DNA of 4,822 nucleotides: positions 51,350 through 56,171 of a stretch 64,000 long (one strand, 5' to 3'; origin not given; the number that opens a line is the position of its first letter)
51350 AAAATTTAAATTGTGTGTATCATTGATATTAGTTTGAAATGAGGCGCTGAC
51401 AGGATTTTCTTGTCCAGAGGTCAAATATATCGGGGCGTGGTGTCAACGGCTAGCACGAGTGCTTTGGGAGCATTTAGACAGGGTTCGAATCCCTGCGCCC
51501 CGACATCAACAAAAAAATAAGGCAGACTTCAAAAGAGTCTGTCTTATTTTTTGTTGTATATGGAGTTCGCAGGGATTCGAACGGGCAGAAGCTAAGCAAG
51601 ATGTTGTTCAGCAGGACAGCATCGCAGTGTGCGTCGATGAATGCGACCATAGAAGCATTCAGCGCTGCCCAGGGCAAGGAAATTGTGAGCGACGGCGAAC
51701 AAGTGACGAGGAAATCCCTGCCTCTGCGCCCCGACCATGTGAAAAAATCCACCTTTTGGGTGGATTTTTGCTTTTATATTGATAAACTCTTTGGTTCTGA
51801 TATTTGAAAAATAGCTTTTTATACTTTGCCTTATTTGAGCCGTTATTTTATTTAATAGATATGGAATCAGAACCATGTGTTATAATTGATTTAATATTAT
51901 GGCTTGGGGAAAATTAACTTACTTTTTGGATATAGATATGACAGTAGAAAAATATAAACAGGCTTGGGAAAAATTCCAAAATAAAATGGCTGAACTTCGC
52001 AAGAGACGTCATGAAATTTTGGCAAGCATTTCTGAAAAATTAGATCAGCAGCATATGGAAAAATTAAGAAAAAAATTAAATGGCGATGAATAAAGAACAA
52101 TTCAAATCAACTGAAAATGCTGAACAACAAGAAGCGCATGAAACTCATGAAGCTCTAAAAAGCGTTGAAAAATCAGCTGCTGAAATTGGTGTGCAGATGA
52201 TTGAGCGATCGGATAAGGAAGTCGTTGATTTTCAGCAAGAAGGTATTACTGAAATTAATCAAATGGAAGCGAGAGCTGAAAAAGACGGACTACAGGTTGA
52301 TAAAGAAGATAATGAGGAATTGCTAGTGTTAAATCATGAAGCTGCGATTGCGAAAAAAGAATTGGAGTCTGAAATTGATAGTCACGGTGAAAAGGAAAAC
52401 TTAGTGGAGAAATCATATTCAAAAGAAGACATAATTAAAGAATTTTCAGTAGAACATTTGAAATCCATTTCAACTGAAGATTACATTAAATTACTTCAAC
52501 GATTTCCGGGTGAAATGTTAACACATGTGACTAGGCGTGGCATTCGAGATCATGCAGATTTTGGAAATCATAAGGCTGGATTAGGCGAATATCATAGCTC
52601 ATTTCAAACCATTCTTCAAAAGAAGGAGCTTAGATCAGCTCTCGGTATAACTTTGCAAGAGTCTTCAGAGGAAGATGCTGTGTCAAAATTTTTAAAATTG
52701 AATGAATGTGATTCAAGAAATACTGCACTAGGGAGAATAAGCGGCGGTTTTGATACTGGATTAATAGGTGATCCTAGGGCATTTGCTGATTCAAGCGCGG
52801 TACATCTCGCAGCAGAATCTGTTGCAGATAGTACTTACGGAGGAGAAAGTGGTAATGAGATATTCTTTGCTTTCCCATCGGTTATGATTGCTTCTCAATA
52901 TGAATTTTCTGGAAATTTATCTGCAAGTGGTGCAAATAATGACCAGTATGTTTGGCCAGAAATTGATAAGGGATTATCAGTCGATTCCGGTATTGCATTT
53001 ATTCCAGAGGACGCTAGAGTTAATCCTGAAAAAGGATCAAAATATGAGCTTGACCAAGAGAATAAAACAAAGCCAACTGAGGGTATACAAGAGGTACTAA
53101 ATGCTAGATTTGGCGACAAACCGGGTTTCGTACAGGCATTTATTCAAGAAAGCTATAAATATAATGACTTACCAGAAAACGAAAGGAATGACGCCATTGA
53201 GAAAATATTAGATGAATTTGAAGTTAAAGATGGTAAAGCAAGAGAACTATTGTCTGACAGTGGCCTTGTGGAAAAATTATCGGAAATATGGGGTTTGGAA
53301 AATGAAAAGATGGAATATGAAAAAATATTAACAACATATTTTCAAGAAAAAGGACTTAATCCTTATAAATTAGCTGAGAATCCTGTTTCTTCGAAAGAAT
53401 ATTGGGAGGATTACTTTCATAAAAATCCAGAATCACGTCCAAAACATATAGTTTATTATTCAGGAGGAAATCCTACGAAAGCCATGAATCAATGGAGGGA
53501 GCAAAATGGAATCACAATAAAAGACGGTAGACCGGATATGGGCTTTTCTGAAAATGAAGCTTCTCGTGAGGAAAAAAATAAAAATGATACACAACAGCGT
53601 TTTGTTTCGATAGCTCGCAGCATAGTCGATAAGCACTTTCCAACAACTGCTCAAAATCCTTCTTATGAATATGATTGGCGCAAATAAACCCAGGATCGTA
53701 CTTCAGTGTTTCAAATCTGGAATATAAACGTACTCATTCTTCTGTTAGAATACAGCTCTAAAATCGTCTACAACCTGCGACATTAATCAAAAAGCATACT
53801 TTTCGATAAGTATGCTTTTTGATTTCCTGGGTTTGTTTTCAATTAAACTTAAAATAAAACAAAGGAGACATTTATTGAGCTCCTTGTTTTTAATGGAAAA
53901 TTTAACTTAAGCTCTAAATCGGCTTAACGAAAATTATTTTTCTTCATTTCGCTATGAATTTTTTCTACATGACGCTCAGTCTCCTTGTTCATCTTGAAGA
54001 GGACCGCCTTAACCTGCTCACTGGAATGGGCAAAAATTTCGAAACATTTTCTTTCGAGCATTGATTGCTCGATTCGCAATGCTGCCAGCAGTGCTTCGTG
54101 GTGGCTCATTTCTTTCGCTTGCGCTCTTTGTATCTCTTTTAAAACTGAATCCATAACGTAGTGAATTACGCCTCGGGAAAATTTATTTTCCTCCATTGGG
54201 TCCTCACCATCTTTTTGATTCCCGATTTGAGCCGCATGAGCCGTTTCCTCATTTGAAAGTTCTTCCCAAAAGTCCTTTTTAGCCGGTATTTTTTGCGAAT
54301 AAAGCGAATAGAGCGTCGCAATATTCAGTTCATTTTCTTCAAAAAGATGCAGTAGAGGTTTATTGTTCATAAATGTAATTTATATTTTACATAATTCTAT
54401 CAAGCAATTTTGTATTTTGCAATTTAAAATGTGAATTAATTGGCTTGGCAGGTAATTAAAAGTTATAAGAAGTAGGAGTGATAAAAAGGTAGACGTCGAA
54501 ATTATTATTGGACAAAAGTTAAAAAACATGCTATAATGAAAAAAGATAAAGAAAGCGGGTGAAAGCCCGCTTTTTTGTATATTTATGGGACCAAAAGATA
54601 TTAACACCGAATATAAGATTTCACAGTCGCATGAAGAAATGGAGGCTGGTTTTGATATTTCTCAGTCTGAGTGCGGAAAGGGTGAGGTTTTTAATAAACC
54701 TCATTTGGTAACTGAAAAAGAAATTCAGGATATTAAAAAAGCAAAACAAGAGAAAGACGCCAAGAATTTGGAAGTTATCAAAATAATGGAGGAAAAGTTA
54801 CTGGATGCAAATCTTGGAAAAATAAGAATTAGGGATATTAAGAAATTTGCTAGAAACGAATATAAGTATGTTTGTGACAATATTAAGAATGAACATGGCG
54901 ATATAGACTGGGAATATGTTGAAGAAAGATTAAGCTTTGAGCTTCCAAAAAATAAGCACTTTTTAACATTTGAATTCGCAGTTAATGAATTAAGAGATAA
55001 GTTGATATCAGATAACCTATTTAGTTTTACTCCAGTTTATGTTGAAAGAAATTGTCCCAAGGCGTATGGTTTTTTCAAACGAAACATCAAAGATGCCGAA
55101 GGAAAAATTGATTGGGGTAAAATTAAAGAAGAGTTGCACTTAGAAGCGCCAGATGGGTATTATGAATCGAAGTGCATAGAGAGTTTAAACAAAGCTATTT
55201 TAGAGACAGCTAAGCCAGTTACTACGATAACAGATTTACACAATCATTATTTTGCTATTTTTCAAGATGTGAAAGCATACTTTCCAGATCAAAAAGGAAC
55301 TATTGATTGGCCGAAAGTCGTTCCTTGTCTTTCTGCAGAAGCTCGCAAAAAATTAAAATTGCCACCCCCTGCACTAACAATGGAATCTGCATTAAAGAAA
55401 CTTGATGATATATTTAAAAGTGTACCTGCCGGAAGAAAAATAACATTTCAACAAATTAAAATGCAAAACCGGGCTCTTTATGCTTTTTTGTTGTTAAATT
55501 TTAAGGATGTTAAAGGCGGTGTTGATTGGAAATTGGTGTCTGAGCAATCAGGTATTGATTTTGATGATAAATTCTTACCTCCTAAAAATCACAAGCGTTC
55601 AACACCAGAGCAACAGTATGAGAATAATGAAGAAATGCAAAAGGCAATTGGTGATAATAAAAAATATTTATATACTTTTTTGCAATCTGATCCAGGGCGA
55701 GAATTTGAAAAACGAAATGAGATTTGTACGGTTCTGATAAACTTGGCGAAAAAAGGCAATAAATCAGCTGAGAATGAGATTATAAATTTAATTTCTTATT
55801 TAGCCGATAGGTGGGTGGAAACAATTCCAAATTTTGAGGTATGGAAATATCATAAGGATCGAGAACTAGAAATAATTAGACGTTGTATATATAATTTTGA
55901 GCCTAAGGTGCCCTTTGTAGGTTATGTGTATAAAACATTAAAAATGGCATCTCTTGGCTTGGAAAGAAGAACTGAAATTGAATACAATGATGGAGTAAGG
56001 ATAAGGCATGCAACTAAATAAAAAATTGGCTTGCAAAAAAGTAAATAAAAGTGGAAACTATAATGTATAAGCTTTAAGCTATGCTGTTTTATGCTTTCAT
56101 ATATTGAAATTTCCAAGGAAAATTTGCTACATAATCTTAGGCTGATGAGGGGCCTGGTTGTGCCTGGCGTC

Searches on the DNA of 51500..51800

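Call 90: search_rna_families(source=window, start=51500, end=51800, threshold=evalue, max_evalue=1)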
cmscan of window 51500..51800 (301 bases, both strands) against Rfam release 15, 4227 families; matches with E-value up to 1: 7.
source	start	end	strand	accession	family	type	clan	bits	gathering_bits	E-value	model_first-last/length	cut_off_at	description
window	51707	51777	+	RF01772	rnk_pseudo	Cis-reg; leader;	-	29.6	55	0.0026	1-108/108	no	Pseudomonas rnk leader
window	51740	51800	-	RF02891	AgrB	Gene; antisense;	-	27.2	40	0.01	1-84/84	no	ArsR-gov region gene B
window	51742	51800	-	RF02379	csRNA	Gene; sRNA;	-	22.5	57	0.8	31-93/93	5'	Cia-dependent small RNA csRNA1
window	51500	51553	+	RF02074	STnc240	Gene; sRNA;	-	21.5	55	0.64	21-77/77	5'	Enterobacterial sRNA STnc240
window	51650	51685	+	RF03054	Xanthine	Cis-reg; riboswitch;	-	17.9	36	0.15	9-48/56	no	Xanthine riboswitch aptamer (NMT1 RNA)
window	51695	51773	-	RF01880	Xist_exon1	Gene; lncRNA;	-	16.8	50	0.019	1-85/85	no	X-chromosome inactivation gene exon 1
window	51630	51662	+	RF03010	mcrA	Gene; sRNA;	-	14.9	57.6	0.14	1-33/51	no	mcrA RNA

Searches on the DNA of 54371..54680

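Call 22: search_rna_families(source=window, start=54371, end=54680, threshold=evalue, max_evalue=10)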
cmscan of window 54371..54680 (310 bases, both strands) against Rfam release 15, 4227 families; matches with E-value up to 10: 10.
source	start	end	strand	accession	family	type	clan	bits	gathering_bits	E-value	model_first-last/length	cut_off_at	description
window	54497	54582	+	RF02059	STnc50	Gene; sRNA;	-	27.5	55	0.0094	1-84/84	no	Salmonella enterica sRNA STnc40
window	54510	54584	+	RF00558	L20_leader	Cis-reg; leader;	-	20.4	58.7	0.088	1-127/127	no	Ribosomal protein L20 leader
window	54494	54576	+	RF02607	AbsR25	Gene; sRNA;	-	20.1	47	0.25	1-164/164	no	Acinetobacter sRNA 25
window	54516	54584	+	RF02029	sraA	Gene; sRNA;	-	19.5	56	1.1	1-95/95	no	sraA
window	54481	54586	-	RF01808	MicX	Gene; sRNA;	-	15.9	75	0.27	1-194/194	no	MicX Vibrio cholerae sRNA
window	54548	54603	+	RF02420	Bp1_162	Gene; sRNA;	-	15.4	50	5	1-100/100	no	Burkholderia sRNA Bp1_Cand612_SIPHT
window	54530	54587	-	RF02996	int-alpA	Gene; sRNA;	-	14.9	35.8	1.3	1-71/71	no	int-alpA RNA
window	54578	54615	-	RF00071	SNORD73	Gene; snRNA; snoRNA; CD-box;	-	14.9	42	9.8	1-72/72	no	Small nucleolar RNA SNORD73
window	54486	54530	+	RF03084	DUF2815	Gene; sRNA;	-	14.3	41.2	6.5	1-62/62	no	DUF2815 RNA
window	54541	54654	-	RF00558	L20_leader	Cis-reg; leader;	-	12.3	58.7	9.5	1-127/127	no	Ribosomal protein L20 leader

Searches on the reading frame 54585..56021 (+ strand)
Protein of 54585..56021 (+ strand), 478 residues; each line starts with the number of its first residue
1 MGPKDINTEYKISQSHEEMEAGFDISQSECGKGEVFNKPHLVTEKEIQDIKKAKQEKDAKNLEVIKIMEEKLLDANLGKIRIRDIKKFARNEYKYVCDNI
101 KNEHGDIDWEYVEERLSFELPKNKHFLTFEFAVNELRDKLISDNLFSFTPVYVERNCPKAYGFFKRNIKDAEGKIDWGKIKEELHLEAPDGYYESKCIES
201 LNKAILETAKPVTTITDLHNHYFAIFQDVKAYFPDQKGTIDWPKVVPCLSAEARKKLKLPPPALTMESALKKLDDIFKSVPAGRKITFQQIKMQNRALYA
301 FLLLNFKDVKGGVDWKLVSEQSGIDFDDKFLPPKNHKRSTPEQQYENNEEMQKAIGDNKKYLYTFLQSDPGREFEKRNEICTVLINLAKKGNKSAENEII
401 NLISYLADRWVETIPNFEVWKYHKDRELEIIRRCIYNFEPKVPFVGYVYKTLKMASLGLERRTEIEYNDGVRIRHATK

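Call 15: search_protein_families(library=pfam, proteins=[window:54585-56021:+])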
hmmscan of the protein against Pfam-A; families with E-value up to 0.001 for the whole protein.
window:54585-56021:+ (478 aa): 0 families

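Call 35: find_homologous_proteins(query=window:54585-56021:+, max_evalue=1e-10)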
Query window:54585-56021:+ (478 aa): 5 proteins with E <= 1e-10 among 7907 candidates.
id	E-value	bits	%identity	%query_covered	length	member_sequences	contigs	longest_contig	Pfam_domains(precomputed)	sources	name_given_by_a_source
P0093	0.0e+0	1094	100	100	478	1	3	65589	-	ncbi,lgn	-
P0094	8.6e-102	360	38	80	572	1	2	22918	-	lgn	-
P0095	1.8e-90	322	38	90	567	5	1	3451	-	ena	-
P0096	4.2e-61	226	36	73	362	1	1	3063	-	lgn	-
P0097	1.6e-49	187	39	57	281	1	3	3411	-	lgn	-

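Call 36: find_encoding_contigs(protein=P0093, flank=1500, max_places=3)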
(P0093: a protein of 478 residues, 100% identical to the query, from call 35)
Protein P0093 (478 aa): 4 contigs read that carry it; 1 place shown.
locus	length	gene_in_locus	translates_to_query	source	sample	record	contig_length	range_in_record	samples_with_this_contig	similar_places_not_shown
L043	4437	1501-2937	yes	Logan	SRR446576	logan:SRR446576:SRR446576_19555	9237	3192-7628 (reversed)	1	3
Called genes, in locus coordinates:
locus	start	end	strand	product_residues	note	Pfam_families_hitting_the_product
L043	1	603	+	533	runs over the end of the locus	-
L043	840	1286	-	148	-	-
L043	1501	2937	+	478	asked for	-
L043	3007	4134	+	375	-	PF01168:Ala_racemase_N, PF00842:Ala_racemase_C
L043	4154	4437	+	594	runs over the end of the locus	PF08439:Peptidase_M3_N, PF01432:Peptidase_M3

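Call 37: find_encoding_contigs(protein=P0094, flank=10000, max_places=2)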
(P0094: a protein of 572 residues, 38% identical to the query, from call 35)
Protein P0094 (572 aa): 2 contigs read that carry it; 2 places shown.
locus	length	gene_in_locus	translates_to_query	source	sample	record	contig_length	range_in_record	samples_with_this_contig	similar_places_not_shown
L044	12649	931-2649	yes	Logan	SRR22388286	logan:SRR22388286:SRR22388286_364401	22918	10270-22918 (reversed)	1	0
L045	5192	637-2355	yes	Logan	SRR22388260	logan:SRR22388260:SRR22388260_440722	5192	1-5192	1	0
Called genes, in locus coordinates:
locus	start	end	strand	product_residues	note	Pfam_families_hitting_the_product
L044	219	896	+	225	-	PF00730:HhH-GPD, PF00633:HHH (faint)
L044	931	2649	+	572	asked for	-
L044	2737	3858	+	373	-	PF01168:Ala_racemase_N, PF00842:Ala_racemase_C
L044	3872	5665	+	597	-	PF08439:Peptidase_M3_N, PF01432:Peptidase_M3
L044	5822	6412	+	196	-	PF04542:Sigma70_r2, PF08281:Sigma70_r4_2, PF04545:Sigma70_r4 (weak)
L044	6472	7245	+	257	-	-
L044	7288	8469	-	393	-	PF22025:ThiI_fer, PF02926:THUMP, PF02568:ThiI, PF06508:QueC (faint)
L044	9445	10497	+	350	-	PF01926:MMR_HSR1, PF02421:FeoB_N, PF06071:YchF-GTPase_C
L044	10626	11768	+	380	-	-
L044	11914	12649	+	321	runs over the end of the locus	PF00512:HisKA, PF02518:HATPase_c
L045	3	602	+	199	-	?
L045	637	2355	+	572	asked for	-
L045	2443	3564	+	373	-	PF01168:Ala_racemase_N, PF00842:Ala_racemase_C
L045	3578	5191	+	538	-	?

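Call 78: search_protein_families(library=pfam, proteins=[window:54585-56021:+, L044:955-2649:+], max_evalue=1)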
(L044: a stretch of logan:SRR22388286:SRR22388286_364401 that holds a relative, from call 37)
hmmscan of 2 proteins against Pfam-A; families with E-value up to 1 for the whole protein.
window:54585-56021:+ (478 aa): 1 family
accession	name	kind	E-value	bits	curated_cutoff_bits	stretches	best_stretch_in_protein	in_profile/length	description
PF22980.2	Myb_DNA-bind_8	-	0.0011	18.7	27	0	170-186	14-31/50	Myb-like DNA-binding domain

L044:955-2649:+ (564 aa): 3 families
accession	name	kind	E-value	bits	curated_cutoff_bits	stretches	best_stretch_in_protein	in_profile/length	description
PF22980.2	Myb_DNA-bind_8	-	7.5e-05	22.4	27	0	97-113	12-28/50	Myb-like DNA-binding domain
PF08621.15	RPAP1_N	-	0.096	12.9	25.3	1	360-379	25-44/46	RPAP1-like, N-terminal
PF23588.3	HTH_CHD1_Hrp3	-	0.1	13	27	1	243-284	36-78/83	ATP-dependent helicase CHD1-2/hrp3 HTH domain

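Call 79: search_solved_structures(query=window:54585-56021:+, max_evalue=1)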
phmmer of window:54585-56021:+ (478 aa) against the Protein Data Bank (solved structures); distinct sequences matched with E-value up to 1: 2.
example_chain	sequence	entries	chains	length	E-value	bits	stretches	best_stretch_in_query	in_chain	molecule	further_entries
6hum_H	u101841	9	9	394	0.15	14.2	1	92-147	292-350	NAD(P)H-quinone oxidoreductase subunit H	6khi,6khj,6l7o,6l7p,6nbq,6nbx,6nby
2lw1_A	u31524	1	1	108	0.54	12.4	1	12-58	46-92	ABC transporter ATP-binding protein uup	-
